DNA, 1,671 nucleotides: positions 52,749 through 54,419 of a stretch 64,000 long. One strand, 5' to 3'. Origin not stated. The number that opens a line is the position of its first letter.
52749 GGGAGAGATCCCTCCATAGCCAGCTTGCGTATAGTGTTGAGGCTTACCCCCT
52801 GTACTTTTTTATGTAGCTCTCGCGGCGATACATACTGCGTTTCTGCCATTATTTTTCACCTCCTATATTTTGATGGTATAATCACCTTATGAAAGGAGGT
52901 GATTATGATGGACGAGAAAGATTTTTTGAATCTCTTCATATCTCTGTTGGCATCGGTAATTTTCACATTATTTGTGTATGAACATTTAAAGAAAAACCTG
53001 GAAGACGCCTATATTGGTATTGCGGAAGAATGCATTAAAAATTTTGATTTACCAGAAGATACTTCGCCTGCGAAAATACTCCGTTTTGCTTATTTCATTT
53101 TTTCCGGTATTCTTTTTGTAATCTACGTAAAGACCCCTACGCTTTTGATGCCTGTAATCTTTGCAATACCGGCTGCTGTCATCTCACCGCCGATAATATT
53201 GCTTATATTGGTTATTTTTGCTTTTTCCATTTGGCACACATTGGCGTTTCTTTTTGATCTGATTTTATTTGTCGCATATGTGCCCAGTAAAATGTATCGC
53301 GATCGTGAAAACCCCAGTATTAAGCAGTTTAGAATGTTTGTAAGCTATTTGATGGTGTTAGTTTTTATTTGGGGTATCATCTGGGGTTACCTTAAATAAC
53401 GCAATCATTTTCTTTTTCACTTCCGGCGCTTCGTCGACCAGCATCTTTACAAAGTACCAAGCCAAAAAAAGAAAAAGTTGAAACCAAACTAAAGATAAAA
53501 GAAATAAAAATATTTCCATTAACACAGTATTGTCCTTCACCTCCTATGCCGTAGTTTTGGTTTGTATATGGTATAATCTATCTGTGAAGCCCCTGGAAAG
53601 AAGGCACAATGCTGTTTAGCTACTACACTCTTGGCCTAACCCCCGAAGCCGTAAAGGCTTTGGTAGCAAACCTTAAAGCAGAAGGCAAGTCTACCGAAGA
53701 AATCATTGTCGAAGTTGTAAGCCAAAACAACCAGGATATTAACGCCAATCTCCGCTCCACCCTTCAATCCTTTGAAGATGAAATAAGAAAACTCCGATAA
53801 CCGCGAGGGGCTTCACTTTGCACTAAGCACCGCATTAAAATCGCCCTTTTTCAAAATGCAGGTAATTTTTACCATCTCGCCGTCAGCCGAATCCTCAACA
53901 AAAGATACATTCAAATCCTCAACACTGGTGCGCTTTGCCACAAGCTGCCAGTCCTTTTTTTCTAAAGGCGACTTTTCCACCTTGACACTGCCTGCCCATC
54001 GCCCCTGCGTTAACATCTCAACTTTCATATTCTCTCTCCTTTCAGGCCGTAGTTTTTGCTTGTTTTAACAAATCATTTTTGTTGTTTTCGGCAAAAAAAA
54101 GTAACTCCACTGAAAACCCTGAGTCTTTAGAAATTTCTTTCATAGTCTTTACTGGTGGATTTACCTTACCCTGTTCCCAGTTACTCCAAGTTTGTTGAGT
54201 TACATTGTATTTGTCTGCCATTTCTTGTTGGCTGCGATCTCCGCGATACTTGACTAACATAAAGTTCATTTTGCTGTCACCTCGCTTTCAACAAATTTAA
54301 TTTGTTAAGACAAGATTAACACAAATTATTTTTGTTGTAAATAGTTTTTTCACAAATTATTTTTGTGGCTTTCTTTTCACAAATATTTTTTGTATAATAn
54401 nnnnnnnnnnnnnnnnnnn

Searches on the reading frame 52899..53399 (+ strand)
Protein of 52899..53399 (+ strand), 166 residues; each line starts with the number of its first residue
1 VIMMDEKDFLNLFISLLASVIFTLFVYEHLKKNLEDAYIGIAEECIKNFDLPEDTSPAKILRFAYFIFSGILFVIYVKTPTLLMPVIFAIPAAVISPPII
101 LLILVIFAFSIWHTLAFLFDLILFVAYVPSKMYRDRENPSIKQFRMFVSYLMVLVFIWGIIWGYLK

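Call 3: search_protein_families(library=pfam, proteins=[window:52899-53399:+], max_evalue=0.01)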
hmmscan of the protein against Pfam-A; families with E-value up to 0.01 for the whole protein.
window:52899-53399:+ (166 aa): 0 families

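Call 4: search_protein_families(library=padloc, proteins=[window:52899-53399:+], max_evalue=0.01)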
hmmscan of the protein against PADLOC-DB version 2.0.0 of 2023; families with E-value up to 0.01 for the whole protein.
window:52899-53399:+ (166 aa): 0 families

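Call 5: search_protein_families(library=phrogs, proteins=[window:52899-53399:+], max_evalue=0.001)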
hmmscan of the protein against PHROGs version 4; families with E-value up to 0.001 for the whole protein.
window:52899-53399:+ (166 aa): 0 families

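Call 6: search_protein_families(library=ncbifam, proteins=[window:52899-53399:+], max_evalue=0.01)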
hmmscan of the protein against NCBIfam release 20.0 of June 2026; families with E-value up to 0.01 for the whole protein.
window:52899-53399:+ (166 aa): 0 families

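Call 46: search_protein_families(library=pfam, proteins=[window:52899-53399:+], max_evalue=5)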
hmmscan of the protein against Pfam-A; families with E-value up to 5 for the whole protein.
window:52899-53399:+ (166 aa): 2 families
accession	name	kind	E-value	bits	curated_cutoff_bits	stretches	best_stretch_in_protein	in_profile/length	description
PF02517.21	Rce1-like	-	0.074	13.8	22.4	1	12-88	38-86/93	Type II CAAX prenyl endopeptidase Rce1-like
PF10864.13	DUF2663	-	2.9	8.7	25.2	1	61-114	21-71/127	Protein of unknown function (DUF2663)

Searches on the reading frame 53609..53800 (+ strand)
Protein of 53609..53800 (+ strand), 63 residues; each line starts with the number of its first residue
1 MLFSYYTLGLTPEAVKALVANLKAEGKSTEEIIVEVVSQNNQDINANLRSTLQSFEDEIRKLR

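Call 3: search_protein_families(library=pfam, proteins=[window:53609-53800:+], max_evalue=0.01)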
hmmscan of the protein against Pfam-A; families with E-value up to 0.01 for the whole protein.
window:53609-53800:+ (63 aa): 1 family
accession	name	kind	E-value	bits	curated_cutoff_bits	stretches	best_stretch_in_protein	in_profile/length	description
PF06148.17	COG2_N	-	0.0033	17.9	24.3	1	15-63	28-75/75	COG2 N-terminal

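Call 4: search_protein_families(library=padloc, proteins=[window:53609-53800:+], max_evalue=0.01)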
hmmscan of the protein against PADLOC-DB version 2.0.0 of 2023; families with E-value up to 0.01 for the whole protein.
window:53609-53800:+ (63 aa): 0 families

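Call 5: search_protein_families(library=phrogs, proteins=[window:53609-53800:+], max_evalue=0.001)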
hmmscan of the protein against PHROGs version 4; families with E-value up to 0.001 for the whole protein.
window:53609-53800:+ (63 aa): 0 families

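Call 6: search_protein_families(library=ncbifam, proteins=[window:53609-53800:+], max_evalue=0.01)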
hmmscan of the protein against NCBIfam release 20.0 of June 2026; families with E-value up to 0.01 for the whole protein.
window:53609-53800:+ (63 aa): 0 families

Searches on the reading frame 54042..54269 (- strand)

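Call 3: search_protein_families(library=pfam, proteins=[window:54042-54269:-], max_evalue=0.01)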
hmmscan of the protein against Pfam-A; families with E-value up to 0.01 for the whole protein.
window:54042-54269:- (75 aa): 5 families
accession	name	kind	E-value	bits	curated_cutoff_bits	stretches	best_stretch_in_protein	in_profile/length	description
PF01381.28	HTH_3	-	3.3e-07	30.7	23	1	11-48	9-46/55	Helix-turn-helix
PF13560.12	HTH_31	-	0.00059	20.5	27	1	11-40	14-44/64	Helix-turn-helix domain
PF12844.13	HTH_19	-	0.00098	19.4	30.2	1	13-56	14-57/64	Helix-turn-helix domain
PF07022.19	Phage_CI_repr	-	0.0012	19.6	22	1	10-61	11-61/65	Bacteriophage CI repressor helix-turn-helix domain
PF15943.11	YdaS_toxin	-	0.0081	16.4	30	0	13-54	10-51/65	Bacterial toxin YdaS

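Call 4: search_protein_families(library=padloc, proteins=[window:54042-54269:-], max_evalue=0.01)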
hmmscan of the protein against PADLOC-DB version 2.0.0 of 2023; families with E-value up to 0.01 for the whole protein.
window:54042-54269:- (75 aa): 12 families
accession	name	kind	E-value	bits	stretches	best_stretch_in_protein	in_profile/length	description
PDLC02926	HTH_VI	-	2.3e-09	35.4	1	11-71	14-73/92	-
PDLC03954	RmrA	-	7.4e-08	29.7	1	13-67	25-77/380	-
PDLC03944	RmrA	-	1.6e-07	28.8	1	8-67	17-73/384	-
PDLC03945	RmrA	-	4.3e-06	24.1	1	12-68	16-70/394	-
PDLC03952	RmrA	-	4.7e-06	23.7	1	13-68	37-90/395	-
PDLC03947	RmrA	-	5e-06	23.6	1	12-65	25-76/383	-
PDLC03949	RmrA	-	5.2e-06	23.6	1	7-65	11-67/363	-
PDLC04133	mad1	-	7.4e-05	21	0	13-41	7-35/60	mads_1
PDLC03951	RmrA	-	0.0012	15.9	1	13-61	23-69/400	-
PDLC03956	RmrA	-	0.0022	15.1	1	9-55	20-66/399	-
PDLC03946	RmrA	-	0.0031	14.3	1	4-66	8-68/357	-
PDLC03665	Control_protein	-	0.0095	14.2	0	7-58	18-70/77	control protein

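Call 5: search_protein_families(library=phrogs, proteins=[window:54042-54269:-], max_evalue=0.001)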
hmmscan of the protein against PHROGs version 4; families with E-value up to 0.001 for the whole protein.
window:54042-54269:- (75 aa): 11 families
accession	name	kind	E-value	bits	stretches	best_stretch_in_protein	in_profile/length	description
phrog_3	-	transcription regulation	1e-10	43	1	13-65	103-153/430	transcriptional repressor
phrog_2328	-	transcription regulation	2.3e-10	41.3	1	10-63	27-80/128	transcriptional repressor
phrog_8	-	transcription regulation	4.2e-10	40.6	1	12-66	166-224/346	transcriptional regulator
phrog_4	-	transcription regulation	4.4e-08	33.5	1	13-66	149-200/400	transcriptional repressor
phrog_2439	-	transcription regulation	1.4e-06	28.5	1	12-63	21-72/367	transcriptional regulator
phrog_3037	-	transcription regulation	2.1e-05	25.4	1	5-65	22-82/189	transcriptional repressor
phrog_2104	-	unknown function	9.4e-05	23.6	1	13-44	54-85/103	-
phrog_4151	-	DNA, RNA and nucleotide metabolism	0.00012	22.9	1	9-33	18-42/154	DNA binding protein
phrog_2967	-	transcription regulation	0.00023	21.8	1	9-67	22-77/225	transcriptional regulator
phrog_1373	-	transcription regulation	0.00052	21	1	13-66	78-132/166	transcriptional regulator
phrog_1124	-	transcription regulation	0.0006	20.4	1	8-48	16-57/177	transcriptional regulator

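Call 6: search_protein_families(library=ncbifam, proteins=[window:54042-54269:-], max_evalue=0.01)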
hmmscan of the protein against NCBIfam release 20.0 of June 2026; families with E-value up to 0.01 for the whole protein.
window:54042-54269:- (75 aa): 7 families
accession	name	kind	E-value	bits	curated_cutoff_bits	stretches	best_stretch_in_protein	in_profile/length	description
NF041951.1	phage_RstR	subfamily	4.2e-09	36.6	80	1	6-66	10-70/108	RstR family transcriptional repressor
NF052239.1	antitox_spr1629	equivalog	1.9e-05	24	335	1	12-67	16-67/377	spr1629 family repressor/antitoxin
NF007408.0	PRK09943.1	equivalog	8e-05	22.3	211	1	10-67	19-75/185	HTH-type transcriptional regulator PuuR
NF047948.1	male_kill_WMK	equivalog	0.0001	21.9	300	1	13-64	177-228/300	WO male-killing family protein Wmk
NF040522.1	VC1465_fam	subfamily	0.00052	20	70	1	14-39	12-37/111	VC1465 family Xer recombination activation factor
NF010465.0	PRK13890.1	equivalog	0.00056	20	96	1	12-58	19-65/121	conjugal transfer protein TrbA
NF007257.0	PRK09706.1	subfamily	0.0083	15.9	101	1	12-65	19-72/135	transcriptional repressor DicA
